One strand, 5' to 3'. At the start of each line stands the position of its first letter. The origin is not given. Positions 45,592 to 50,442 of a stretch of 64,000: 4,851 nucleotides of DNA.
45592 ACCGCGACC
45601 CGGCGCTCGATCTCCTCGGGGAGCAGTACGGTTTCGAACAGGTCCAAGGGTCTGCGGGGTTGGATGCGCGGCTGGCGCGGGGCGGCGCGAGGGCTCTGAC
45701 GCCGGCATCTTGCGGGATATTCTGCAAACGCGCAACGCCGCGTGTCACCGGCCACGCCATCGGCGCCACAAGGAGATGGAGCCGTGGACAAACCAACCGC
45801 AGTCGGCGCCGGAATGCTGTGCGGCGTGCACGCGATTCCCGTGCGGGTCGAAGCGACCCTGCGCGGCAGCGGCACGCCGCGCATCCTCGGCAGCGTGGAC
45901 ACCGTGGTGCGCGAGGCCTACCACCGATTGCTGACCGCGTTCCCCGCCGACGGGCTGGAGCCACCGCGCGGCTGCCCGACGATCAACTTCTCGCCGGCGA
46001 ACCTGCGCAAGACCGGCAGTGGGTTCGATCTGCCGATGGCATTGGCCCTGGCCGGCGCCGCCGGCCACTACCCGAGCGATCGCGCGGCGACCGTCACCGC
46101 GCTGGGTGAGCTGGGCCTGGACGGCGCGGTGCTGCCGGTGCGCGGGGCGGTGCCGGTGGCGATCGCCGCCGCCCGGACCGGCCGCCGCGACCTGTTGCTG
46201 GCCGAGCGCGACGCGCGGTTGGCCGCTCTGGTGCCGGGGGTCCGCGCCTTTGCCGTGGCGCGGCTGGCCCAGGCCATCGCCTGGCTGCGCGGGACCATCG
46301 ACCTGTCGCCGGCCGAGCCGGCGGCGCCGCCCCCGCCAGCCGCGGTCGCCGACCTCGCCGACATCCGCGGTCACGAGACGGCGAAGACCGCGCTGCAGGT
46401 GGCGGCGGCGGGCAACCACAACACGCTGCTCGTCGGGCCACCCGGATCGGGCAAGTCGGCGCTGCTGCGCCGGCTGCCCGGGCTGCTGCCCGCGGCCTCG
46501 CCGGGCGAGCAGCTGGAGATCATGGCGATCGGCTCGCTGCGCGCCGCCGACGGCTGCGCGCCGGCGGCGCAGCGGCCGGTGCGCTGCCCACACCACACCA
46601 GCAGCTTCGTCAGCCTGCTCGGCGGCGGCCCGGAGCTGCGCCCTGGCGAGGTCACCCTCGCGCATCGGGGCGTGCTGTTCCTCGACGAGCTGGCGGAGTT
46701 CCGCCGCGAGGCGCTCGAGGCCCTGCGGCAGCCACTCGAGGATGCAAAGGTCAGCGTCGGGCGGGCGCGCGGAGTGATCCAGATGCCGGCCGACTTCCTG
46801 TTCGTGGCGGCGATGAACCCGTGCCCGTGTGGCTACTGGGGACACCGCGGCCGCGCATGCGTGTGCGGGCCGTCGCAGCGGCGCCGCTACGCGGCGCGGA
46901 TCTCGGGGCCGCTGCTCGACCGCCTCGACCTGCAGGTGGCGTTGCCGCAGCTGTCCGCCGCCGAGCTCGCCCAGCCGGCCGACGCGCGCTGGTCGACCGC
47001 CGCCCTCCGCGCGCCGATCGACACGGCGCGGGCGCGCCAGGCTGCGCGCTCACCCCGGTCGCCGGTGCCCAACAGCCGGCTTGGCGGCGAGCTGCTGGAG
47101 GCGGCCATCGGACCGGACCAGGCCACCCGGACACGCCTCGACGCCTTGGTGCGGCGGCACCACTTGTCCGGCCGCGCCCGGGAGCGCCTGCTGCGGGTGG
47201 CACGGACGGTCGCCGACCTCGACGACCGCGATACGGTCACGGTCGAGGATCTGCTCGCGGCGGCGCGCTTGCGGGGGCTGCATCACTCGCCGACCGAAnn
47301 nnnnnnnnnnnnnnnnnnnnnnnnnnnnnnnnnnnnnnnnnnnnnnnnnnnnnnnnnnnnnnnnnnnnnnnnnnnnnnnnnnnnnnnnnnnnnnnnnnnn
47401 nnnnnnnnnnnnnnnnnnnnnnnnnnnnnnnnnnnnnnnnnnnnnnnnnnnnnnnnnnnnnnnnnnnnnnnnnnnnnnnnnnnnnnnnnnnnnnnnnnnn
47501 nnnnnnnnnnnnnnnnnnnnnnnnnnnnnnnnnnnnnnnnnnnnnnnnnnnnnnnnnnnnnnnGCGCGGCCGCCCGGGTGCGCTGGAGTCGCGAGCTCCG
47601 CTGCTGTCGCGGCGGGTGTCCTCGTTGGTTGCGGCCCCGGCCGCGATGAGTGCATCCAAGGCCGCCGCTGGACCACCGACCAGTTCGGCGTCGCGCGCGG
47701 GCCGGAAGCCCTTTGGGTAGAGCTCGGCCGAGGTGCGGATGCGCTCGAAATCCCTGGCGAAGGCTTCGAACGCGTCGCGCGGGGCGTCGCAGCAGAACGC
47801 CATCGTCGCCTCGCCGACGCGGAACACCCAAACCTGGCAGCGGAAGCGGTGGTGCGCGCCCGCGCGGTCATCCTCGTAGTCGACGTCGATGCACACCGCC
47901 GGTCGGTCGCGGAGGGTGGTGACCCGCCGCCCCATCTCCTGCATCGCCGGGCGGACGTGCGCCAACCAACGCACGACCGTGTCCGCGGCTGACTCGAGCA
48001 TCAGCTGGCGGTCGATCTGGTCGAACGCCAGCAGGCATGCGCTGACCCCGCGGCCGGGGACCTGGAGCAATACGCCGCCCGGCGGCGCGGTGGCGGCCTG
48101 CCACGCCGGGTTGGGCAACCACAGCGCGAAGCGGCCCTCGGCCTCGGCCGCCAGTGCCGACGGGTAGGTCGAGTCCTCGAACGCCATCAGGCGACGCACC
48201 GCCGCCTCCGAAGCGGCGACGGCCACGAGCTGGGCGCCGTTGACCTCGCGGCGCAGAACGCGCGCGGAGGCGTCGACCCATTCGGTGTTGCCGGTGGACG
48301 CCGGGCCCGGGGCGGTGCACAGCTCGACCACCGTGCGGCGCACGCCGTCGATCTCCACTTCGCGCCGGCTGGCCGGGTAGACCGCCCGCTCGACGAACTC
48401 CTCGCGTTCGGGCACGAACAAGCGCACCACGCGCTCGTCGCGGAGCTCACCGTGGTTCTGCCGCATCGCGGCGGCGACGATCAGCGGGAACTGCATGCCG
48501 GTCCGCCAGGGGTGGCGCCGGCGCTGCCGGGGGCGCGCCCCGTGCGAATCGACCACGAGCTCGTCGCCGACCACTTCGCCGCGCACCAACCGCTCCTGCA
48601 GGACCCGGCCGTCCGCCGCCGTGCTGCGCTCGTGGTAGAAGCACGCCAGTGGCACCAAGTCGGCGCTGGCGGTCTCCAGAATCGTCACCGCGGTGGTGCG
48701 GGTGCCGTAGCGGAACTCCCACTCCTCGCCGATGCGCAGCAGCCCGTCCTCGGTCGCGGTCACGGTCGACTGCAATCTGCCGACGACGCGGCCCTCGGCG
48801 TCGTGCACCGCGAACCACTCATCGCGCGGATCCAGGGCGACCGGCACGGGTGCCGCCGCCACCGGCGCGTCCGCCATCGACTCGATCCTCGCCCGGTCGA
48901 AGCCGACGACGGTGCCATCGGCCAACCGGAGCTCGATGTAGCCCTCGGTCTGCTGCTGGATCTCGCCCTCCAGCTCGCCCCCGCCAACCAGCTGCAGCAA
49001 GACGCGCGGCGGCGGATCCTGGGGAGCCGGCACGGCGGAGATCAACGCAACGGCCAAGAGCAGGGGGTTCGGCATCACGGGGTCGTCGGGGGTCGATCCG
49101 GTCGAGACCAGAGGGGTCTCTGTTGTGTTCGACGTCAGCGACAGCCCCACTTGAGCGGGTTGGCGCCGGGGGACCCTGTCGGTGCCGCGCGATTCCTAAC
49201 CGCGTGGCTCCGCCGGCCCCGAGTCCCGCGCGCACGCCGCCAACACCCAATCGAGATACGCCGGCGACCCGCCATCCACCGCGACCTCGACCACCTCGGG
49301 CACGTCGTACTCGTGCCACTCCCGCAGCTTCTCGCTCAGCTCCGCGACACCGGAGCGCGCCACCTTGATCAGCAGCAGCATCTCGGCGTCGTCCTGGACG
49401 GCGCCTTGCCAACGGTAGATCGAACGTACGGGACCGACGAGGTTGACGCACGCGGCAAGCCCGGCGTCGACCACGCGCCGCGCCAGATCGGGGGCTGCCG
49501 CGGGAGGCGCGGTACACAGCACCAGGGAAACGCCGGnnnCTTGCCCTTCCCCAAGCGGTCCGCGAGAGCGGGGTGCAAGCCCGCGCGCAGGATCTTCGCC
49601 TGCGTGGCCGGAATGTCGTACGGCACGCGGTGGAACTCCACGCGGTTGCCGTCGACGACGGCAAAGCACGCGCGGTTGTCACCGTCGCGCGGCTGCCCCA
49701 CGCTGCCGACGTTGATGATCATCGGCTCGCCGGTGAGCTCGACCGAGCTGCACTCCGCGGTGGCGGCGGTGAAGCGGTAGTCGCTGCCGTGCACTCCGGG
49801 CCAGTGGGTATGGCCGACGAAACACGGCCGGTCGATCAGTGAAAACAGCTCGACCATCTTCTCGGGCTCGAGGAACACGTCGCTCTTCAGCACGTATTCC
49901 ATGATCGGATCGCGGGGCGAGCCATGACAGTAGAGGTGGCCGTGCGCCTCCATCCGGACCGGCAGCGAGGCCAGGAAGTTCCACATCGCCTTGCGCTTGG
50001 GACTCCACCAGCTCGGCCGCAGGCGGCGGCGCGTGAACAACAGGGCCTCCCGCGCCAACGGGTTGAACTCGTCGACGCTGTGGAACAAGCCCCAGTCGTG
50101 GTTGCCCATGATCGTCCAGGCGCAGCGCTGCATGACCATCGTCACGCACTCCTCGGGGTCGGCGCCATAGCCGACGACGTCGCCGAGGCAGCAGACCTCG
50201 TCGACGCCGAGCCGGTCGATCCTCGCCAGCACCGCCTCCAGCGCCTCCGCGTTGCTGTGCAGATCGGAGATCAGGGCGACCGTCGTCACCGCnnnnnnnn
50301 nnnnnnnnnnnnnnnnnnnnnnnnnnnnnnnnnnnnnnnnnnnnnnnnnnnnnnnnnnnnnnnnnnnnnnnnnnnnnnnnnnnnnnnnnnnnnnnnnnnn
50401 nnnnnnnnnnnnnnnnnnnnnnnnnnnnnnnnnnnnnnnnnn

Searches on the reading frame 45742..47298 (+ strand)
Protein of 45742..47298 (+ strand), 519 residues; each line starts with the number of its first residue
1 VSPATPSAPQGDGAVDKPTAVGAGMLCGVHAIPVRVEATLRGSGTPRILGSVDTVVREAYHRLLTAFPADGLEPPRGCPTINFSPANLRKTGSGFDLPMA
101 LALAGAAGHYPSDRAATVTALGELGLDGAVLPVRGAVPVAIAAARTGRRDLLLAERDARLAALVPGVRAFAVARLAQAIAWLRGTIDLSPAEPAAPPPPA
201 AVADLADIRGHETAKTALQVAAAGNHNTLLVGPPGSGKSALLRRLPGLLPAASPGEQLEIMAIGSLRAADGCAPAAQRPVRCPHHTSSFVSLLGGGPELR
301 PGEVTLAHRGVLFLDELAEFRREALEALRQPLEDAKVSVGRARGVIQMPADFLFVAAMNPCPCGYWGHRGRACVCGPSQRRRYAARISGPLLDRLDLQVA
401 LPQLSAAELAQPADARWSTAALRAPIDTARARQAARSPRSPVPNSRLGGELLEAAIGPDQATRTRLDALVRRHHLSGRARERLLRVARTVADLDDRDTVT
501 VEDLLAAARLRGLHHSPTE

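Call 19: search_protein_families(library=pfam, proteins=[window:45742-47298:+], max_evalue=0.01)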
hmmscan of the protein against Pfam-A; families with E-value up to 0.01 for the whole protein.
window:45742-47298:+ (519 aa): 13 families
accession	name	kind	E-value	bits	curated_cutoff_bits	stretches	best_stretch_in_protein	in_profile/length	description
PF01078.27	Mg_chelatase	-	1e-80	270.4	20.3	1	204-408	1-206/207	Magnesium chelatase, subunit ChlI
PF13541.12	ChlI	-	6.6e-22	78.1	27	1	41-155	7-119/121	Subunit ChlI of Mg-chelatase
PF13335.12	Mg_chelatase_C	-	2e-17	64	26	1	418-511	3-94/94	Magnesium chelatase, subunit ChlI C-terminal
PF07728.20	AAA_5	-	7.4e-11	42.6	22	1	228-362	2-125/139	AAA domain (dynein-related subfamily)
PF00493.29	MCM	-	2.2e-09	37.2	23.3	1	299-365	112-178/224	MCM P-loop domain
PF13401.12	AAA_22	-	4.8e-05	24.1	27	0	227-272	7-33/130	AAA domain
PF17863.7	AAA_lid_2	-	0.00014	22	22.7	1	472-510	10-48/74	AAA lid domain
PF00158.32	Sigma54_activat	-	0.00022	21.4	20.2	0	298-359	83-142/168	Sigma-54 interaction domain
PF13191.12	AAA_16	-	0.00046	21.1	32.6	1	216-252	14-51/167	AAA ATPase domain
PF20030.5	bpMoxR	-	0.00067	19.2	27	1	216-249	22-55/205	MoxR domain in the MoxR-vWA-beta-propeller ternary systems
PF13604.12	AAA_30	-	0.0018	18.5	27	1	217-338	10-118/191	AAA domain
PF13555.12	AAA_29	-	0.0021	18.2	27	1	219-242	18-39/61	P-loop containing region of AAA domain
PF13671.12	AAA_33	-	0.0032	18.2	27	0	229-247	3-21/143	AAA domain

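Call 82: find_homologous_proteins(query=window:45742-47298:+, max_evalue=1e-50)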
Query window:45742-47298:+ (519 aa): 7944 proteins with E <= 1e-50 among 8000 candidates; the best 120 are listed.
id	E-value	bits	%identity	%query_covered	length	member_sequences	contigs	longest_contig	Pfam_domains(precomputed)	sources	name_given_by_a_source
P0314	0.0e+0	1087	100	97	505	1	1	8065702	PF13335.13,PF00493.30,PF07728.21,PF01078.28,PF13541.13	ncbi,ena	-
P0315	1.9e-187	642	64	96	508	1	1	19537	PF20030.6,PF13335.13,PF00493.30,PF07728.21,PF01078.28,PF13541.13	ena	-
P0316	1.4e-182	626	60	97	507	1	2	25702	PF00158.33,PF13335.13,PF00493.30,PF07728.21,PF01078.28,PF13541.13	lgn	-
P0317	4.0e-180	618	60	97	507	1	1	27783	PF13335.13,PF00493.30,PF07728.21,PF01078.28,PF13541.13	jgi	-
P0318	5.1e-179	615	65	95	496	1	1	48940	PF13335.13,PF00493.30,PF07728.21,PF01078.28,PF13541.13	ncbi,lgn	ncbi:MAG: YifB family Mg chelatase-like AAA ATPase [Planctomycetota bacterium]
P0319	1.2e-178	613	60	97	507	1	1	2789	PF13335.13,PF00493.30,PF07728.21,PF01078.28,PF13541.13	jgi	jgi:magnesium chelatase family protein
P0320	4.4e-178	612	63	96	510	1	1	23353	PF13335.13,PF00493.30,PF07728.21,PF01078.28,PF13541.13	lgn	-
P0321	1.0e-177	610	62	97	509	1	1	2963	PF13335.13,PF00493.30,PF07728.21,PF01078.28,PF13541.13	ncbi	-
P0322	1.7e-171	590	59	96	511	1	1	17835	PF13335.13,PF00493.30,PF07728.21,PF01078.28,PF13541.13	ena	-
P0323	3.6e-171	589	60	97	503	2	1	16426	PF13335.13,PF00493.30,PF17863.8,PF07728.21,PF01078.28,PF13541.13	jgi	-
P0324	1.8e-170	586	60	97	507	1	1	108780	PF13335.13,PF00493.30,PF17863.8,PF07728.21,PF01078.28,PF13541.13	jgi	-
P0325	2.3e-169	583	57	97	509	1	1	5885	PF13335.13,PF00493.30,PF07728.21,PF01078.28,PF13541.13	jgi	jgi:magnesium chelatase family protein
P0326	8.7e-169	581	59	96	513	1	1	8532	PF13335.13,PF00493.30,PF17863.8,PF07728.21,PF01078.28,PF13541.13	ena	-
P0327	4.4e-168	579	59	96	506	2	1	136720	PF13335.13,PF00493.30,PF07728.21,PF01078.28,PF13541.13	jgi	jgi:magnesium chelatase family protein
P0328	1.1e-167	577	59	97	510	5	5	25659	PF13335.13,PF00493.30,PF07728.21,PF01078.28,PF13541.13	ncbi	ncbi:MAG: YifB family Mg chelatase-like AAA ATPase [Planctomycetota bacterium]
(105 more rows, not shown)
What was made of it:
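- Tried and rejected: The window's ComM is at most 65% identical to any other protein, and all those are from unnamed Planctomycetota MAGs (call 82).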

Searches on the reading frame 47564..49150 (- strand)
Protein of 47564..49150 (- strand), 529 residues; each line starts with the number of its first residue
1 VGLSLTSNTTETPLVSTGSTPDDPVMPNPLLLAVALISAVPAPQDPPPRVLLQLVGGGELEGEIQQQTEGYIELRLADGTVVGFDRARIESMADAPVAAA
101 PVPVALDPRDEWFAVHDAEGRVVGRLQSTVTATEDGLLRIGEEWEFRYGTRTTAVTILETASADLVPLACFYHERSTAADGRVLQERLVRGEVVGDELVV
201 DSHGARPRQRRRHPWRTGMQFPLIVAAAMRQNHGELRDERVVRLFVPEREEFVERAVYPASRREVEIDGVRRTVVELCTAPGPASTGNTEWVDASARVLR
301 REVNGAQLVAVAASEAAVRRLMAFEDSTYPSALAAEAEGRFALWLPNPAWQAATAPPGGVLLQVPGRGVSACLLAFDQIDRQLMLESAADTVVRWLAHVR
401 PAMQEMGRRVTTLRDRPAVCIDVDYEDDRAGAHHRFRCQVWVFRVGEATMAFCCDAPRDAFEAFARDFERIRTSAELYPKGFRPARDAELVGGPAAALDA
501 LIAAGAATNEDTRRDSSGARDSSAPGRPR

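Call 19: search_protein_families(library=pfam, proteins=[window:47564-49150:-], max_evalue=0.01)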
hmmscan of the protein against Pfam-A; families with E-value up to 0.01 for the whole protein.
window:47564-49150:- (529 aa): 0 families

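Call 73: search_protein_families(library=ncbifam, proteins=[window:47564-49150:-], max_evalue=0.1)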
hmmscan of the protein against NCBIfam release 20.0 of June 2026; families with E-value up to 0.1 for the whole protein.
window:47564-49150:- (529 aa): 1 family
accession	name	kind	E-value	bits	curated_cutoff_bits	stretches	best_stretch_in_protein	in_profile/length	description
NF038353.1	FxLYD_dom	domain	0.056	13.3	23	0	112-155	24-62/71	FxLYD domain-containing protein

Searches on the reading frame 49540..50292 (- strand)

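Call 19: search_protein_families(library=pfam, proteins=[window:49540-50292:-], max_evalue=0.01)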
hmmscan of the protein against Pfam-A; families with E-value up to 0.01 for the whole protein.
window:49540-50292:- (251 aa): 2 families
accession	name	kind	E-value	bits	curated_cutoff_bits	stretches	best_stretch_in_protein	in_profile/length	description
PF12850.12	Metallophos_2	-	1.2e-14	55.1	27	1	5-214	3-150/154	Calcineurin-like phosphoesterase superfamily domain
PF00149.33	Metallophos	-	1.1e-11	46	21.5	1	4-85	2-86/191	Calcineurin-like phosphoesterase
